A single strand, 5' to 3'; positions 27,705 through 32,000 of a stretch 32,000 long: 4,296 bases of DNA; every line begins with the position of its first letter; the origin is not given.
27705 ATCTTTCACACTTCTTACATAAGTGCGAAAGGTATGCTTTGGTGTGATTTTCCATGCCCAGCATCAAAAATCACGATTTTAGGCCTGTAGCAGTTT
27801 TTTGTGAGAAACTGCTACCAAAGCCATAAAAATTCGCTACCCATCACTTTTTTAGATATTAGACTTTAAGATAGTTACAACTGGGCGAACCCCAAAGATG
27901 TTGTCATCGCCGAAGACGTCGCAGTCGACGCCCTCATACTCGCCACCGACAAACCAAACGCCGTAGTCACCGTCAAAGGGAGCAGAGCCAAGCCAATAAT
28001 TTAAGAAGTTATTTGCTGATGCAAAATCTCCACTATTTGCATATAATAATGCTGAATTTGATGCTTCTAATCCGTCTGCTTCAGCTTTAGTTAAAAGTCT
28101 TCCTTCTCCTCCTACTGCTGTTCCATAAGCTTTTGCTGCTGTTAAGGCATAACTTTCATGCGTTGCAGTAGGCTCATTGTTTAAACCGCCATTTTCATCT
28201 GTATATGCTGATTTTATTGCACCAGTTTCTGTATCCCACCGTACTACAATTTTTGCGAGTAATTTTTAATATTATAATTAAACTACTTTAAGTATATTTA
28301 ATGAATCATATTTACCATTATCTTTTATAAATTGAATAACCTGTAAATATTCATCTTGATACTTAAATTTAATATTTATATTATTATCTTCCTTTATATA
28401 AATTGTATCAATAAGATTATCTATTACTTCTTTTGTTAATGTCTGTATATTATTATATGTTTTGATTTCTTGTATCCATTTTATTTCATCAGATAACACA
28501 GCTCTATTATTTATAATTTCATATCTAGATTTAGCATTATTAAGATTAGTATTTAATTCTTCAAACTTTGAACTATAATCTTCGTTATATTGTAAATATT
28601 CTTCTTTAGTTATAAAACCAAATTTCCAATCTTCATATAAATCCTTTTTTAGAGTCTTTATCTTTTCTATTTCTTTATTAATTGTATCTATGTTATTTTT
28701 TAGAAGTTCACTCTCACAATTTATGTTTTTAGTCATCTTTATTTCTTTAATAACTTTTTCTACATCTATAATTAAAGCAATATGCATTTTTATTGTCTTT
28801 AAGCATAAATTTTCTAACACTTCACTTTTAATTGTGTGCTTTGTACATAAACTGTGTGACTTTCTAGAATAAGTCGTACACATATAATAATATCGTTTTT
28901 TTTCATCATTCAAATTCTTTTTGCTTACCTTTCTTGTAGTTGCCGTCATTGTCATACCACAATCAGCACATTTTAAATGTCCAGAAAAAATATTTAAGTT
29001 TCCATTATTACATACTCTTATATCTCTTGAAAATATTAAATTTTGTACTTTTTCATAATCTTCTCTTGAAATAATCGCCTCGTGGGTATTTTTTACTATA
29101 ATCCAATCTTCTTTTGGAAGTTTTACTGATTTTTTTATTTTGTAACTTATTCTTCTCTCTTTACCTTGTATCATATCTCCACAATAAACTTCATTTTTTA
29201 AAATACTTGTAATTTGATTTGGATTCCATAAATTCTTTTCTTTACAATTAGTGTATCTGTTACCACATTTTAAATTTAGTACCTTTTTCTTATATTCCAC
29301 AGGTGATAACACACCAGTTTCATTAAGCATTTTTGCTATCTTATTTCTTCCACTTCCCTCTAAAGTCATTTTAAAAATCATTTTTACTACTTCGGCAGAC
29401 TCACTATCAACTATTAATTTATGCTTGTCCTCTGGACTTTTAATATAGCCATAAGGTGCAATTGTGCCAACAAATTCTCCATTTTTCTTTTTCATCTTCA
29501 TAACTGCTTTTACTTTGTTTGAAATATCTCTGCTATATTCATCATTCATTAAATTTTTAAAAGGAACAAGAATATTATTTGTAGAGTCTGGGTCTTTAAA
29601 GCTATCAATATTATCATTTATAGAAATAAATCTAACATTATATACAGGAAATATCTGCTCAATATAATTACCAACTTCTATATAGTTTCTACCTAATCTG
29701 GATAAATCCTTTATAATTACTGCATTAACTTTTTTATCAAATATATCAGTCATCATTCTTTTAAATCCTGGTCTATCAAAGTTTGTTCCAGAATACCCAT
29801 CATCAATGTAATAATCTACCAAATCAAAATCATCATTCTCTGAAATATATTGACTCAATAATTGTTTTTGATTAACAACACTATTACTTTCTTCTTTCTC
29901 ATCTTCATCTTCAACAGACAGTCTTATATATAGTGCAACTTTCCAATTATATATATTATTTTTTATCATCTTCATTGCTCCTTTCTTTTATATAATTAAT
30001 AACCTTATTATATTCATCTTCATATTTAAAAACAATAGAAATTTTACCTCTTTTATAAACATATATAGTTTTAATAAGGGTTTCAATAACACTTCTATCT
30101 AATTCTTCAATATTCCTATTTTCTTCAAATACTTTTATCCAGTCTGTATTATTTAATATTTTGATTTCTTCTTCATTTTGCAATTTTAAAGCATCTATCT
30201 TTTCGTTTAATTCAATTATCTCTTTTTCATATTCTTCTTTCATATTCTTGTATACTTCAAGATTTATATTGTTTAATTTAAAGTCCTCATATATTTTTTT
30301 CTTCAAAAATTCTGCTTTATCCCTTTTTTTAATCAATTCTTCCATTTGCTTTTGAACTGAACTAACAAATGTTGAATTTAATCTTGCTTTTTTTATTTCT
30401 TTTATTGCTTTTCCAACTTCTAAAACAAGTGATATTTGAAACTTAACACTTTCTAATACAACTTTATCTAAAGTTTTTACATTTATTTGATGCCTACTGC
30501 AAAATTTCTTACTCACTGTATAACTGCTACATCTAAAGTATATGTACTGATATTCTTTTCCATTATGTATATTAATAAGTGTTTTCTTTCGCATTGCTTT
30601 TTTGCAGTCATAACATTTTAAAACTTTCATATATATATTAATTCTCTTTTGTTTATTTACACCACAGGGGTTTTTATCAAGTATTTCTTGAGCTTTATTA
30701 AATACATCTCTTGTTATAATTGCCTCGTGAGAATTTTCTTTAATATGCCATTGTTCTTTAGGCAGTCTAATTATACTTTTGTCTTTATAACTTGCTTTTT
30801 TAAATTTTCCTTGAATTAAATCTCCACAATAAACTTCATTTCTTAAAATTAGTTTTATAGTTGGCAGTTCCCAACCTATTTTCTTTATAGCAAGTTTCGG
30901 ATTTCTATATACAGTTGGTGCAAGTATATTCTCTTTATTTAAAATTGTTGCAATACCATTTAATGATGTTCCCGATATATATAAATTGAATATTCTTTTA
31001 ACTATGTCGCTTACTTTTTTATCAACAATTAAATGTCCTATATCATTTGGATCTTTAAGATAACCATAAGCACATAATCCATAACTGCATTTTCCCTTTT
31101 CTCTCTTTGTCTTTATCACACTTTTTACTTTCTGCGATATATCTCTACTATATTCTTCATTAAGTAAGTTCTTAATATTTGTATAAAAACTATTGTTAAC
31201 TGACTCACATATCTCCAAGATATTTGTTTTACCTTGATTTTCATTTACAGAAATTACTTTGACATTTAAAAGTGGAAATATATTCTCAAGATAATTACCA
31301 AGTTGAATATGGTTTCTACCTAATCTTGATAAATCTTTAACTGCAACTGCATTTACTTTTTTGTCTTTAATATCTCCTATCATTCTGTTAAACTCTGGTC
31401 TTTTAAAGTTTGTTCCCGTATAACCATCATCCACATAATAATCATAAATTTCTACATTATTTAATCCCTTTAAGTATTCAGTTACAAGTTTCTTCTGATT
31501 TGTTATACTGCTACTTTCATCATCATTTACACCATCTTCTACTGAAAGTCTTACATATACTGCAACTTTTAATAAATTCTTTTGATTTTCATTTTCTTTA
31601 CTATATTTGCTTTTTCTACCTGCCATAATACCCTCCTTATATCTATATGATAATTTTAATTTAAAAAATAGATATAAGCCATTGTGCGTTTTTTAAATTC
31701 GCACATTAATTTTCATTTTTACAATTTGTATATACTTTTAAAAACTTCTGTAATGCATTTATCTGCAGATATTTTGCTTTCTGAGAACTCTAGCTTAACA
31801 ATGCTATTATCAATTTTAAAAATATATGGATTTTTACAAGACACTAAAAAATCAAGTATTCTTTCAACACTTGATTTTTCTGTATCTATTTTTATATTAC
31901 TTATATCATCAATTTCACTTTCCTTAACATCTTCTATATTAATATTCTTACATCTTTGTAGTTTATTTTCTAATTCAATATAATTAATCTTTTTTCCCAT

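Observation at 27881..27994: Adenine-poor, GC-rich island of NNC codons at the 3' end of a lectin-like ORF, the signature of a DGR variable region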

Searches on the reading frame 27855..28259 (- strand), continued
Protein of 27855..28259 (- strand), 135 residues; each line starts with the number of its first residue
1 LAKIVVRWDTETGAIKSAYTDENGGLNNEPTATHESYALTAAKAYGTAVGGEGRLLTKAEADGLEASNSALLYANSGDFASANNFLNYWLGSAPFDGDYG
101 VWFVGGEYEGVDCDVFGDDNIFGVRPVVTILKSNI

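Call 84: fold_search(model_id=the predicted structure, library=pdb)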
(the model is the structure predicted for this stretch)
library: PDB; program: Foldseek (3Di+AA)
matches with E <= 10: 15; with E <= 0.001: 0
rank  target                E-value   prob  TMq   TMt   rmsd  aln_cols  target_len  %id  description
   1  9qa6                  2.6e-01  0.89  0.44  0.08   2.7        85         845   20  Cryo-EM structure of Thomasclavelia ramosa IgA peptidase (IgAse) active site mutant (S32-N876) (released 2025-06-25)
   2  1fvu_B                9.2e-01  0.08  0.26  0.29  12.2       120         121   14  CRYSTAL STRUCTURE OF BOTROCETIN (released 2001-02-14)
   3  1u0n_C                2.0e+00  0.06  0.26  0.27   8.8       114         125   14  The ternary von Willebrand Factor A1-glycoprotein Ibalpha-botrocetin complex (released 2005-04-19)
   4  6a7t_A                2.1e+00  0.04  0.20  0.20   9.6        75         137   17  Ca2+-independent C-type lectin SPL-1 from Saxidomus purpuratus (released 2019-03-20)
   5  1jwi_B                2.6e+00  0.06  0.28  0.30   8.0       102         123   10  Crystal Structure of Bitiscetin, a von Willeband Factor-dependent Platelet Aggregation Inducer. (released 2001-11-28)
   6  1ijk_C                2.9e+00  0.02  0.21  0.23  15.8       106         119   13  The von Willebrand Factor mutant (I546V) A1 domain-botrocetin Complex (released 2002-07-10)
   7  1ixx_B                4.0e+00  0.05  0.28  0.30   8.3        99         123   10  CRYSTAL STRUCTURE OF COAGULATION FACTORS IX/X-BINDING PROTEIN (IX/X-BP) FROM VENOM OF HABU SNAKE WITH A HETERODIMER OF (released 1998-05-06)
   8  1uos_B                5.2e+00  0.04  0.28  0.30   7.9       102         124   10  The Crystal Structure of the Snake Venom Toxin Convulxin (released 2003-10-14)
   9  1umr_C                5.2e+00  0.04  0.28  0.29   8.6       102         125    9  Crystal structure of the platelet activator convulxin, a disulfide linked a4b4 cyclic tetramer from the venom of Crota (released 2003-11-21)
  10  1bj3_A                5.2e+00  0.03  0.21  0.22   4.4        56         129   20  CRYSTAL STRUCTURE OF COAGULATION FACTOR IX-BINDING PROTEIN (IX-BP) FROM VENOM OF HABU SNAKE WITH A HETERODIMER OF C-TY (released 1999-08-16)
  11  2e3x_C                6.3e+00  0.02  0.29  0.32  12.3       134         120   10  Crystal structure of Russell's viper venom metalloproteinase (released 2007-12-11)
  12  8q4e_A                6.7e+00  0.04  0.25  0.26   6.1        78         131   18  Structure of Legionella pneumophila Lcl C-terminal domain (released 2023-12-27)
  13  1gz2                  8.2e+00  0.03  0.23  0.22   4.9        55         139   16  Crystal structure of the Ovocleidin-17 a major protein of the Gallus gallus eggshell calcified layer. (released 2003-05-22)
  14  1oz7_A                8.2e+00  0.02  0.22  0.22   3.9        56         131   18  Crystal structure of Echicetin from the venom of Indian saw-scaled viper (Echis carinatus) at 2.4 resolution (released 2003-12-30)
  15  7ong                  9.9e+00  0.01  0.11  0.06   7.1        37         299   14  Crystal structure of the computationally designed SAKe6BE-L1 protein (released 2022-12-14)

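Call 86: find_encoding_contigs(protein=P0002, flank=10000, max_places=3)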
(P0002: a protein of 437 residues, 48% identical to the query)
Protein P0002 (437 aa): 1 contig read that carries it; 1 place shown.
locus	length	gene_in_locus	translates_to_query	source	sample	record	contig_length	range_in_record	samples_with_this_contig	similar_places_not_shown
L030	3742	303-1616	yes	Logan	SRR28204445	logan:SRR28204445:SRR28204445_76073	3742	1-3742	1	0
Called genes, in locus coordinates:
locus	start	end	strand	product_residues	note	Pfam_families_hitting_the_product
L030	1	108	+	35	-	?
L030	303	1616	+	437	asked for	PF09479:Flg_new (weak)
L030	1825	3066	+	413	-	PF13421:Band_7_1, PF12773:DZR (weak), PF13248:Zn_ribbon_3 (weak), PF13240:Zn_Ribbon_1 (weak)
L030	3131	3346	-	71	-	-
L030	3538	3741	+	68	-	?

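Call 87: find_encoding_contigs(protein=P0007, flank=10000, max_places=3)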
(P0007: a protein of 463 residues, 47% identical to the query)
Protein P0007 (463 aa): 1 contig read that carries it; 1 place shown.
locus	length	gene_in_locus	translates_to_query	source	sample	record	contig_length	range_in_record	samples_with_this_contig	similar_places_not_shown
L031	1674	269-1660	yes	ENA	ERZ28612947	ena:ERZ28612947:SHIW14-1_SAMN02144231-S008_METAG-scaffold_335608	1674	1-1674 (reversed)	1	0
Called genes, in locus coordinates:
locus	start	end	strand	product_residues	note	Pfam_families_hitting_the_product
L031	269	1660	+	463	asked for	PF09479:Flg_new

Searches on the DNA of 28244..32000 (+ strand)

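Call 90: search_dna_similar(query=window:28244-32000:+, collection=phages, mode=distant, max_rows=8)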
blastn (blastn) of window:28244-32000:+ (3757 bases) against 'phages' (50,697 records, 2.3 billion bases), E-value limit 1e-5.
Records with a match: 1; places in all: 1; records where one place covers at least 80% of the query: 0.
Best place of each record, by identity: 60-80% 1.
By first word of the organism name: Bacteriophage 1.
By host as written in the record: - 1.
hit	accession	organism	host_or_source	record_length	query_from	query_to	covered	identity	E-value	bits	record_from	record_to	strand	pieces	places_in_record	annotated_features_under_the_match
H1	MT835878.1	Bacteriophage sp.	human fecal samples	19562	1437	1567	3%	75.0%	2e-10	75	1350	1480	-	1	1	record has no annotation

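Call 91: search_dna_similar(query=window:28244-32000:+, collection=plasmids, mode=distant, max_rows=8)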
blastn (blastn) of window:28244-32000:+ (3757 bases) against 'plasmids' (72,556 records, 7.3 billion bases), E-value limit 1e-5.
Records with a match: 3; places in all: 6; records where one place covers at least 80% of the query: 0.
Best place of each record, by identity: 60-80% 3.
By first word of the organism name: Streptococcus 2; Enterococcus 1.
By predicted mobility (MOB-suite, as given by PLSDB): conjugative 2; non-mobilizable 1.
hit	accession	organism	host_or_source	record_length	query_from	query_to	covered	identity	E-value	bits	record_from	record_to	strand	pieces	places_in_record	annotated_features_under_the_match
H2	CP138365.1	Streptococcus agalactiae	Homo sapiens,cell culture,urine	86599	1163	3188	18%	65.7%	3e-13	151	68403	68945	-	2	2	recombinase family protein (x2)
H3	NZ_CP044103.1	Streptococcus dysgalactiae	Homo sapiens,clinical isolate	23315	1162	1649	13%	66.0%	7e-22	114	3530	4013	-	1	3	none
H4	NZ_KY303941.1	Enterococcus faecalis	fecal material of a Blue whale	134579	1349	1477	3%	71.3%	3e-7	67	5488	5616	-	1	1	recombinase family protein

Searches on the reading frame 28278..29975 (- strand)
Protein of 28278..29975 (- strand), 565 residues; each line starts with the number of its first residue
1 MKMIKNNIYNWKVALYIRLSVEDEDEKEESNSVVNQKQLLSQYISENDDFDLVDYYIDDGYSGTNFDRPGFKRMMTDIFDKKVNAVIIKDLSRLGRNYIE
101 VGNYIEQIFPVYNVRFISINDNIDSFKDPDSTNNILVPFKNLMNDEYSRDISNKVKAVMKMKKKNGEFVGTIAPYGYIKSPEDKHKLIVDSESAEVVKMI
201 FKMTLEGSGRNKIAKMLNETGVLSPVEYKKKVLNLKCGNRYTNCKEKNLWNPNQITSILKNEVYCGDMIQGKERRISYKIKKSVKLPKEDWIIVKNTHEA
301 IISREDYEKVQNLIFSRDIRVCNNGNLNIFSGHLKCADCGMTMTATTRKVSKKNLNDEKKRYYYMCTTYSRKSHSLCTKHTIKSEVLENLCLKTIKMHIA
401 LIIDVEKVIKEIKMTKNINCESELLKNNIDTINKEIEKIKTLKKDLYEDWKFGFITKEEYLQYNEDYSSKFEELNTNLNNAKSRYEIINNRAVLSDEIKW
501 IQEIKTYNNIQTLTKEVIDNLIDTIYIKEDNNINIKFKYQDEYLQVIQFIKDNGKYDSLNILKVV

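Call 16: search_protein_families(library=pfam, proteins=[window:28278-29975:-])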
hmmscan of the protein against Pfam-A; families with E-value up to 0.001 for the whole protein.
window:28278-29975:- (565 aa): 4 families
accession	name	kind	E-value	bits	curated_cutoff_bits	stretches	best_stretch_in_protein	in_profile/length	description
PF07508.19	Recombinase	-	3.1e-25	88.8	21.1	1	192-314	2-99/102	Recombinase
PF00239.26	Resolvase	-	3.7e-23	82.7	23.3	1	13-167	1-144/145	Resolvase, N terminal domain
PF13408.12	Zn_ribbon_recom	-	2e-13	50.9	25.3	1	329-395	1-57/58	Recombinase zinc beta ribbon domain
PF14287.11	DUF4368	-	8.5e-06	26.3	25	1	499-538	14-52/67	Domain of unknown function (DUF4368)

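Call 111: find_encoding_contigs(protein=window:28278-29975:-, flank=10000, max_places=5)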
Protein window:28278-29975:- (565 aa): no gene with exactly this product is on record in the collection.

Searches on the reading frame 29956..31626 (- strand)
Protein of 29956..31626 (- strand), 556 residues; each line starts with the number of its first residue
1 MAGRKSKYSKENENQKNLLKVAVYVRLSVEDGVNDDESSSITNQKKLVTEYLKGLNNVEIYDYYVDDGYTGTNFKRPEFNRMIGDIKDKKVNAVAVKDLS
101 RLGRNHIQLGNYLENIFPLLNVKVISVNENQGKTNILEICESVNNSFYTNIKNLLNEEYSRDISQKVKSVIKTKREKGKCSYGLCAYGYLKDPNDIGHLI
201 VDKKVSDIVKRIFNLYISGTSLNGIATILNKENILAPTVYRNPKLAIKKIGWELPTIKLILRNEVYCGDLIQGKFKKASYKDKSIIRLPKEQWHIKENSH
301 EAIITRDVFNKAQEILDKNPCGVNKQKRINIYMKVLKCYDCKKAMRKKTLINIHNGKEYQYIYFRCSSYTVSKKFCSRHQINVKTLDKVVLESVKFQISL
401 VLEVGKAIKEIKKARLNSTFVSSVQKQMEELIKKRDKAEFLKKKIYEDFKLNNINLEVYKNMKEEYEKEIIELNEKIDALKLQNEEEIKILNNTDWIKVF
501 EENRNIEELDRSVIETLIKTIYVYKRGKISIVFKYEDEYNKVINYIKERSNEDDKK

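Call 16: search_protein_families(library=pfam, proteins=[window:29956-31626:-])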
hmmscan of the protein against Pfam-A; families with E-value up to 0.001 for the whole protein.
window:29956-31626:- (556 aa): 3 families
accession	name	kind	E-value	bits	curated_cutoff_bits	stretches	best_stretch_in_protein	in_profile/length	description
PF07508.19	Recombinase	-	1.5e-23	83.5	21.1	1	205-319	3-102/102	Recombinase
PF00239.26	Resolvase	-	4.9e-21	75.8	23.3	1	21-179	1-144/145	Resolvase, N terminal domain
PF13408.12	Zn_ribbon_recom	-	8.1e-08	33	25.3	1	335-394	5-57/58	Recombinase zinc beta ribbon domain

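Call 110: find_encoding_contigs(protein=window:29956-31626:-, flank=10000, max_places=5)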
Protein window:29956-31626:- (556 aa): no gene with exactly this product is on record in the collection.

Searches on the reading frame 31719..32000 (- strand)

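Call 16: search_protein_families(library=pfam, proteins=[window:31719-32000:-])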
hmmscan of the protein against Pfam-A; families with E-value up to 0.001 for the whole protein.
window:31719-32000:- (93 aa): 1 family
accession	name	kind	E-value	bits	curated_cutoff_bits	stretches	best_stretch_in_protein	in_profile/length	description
PF21757.2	DUF6870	-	1.7e-18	66.8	24.4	1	18-85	2-69/71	Family of unknown function (DUF6870)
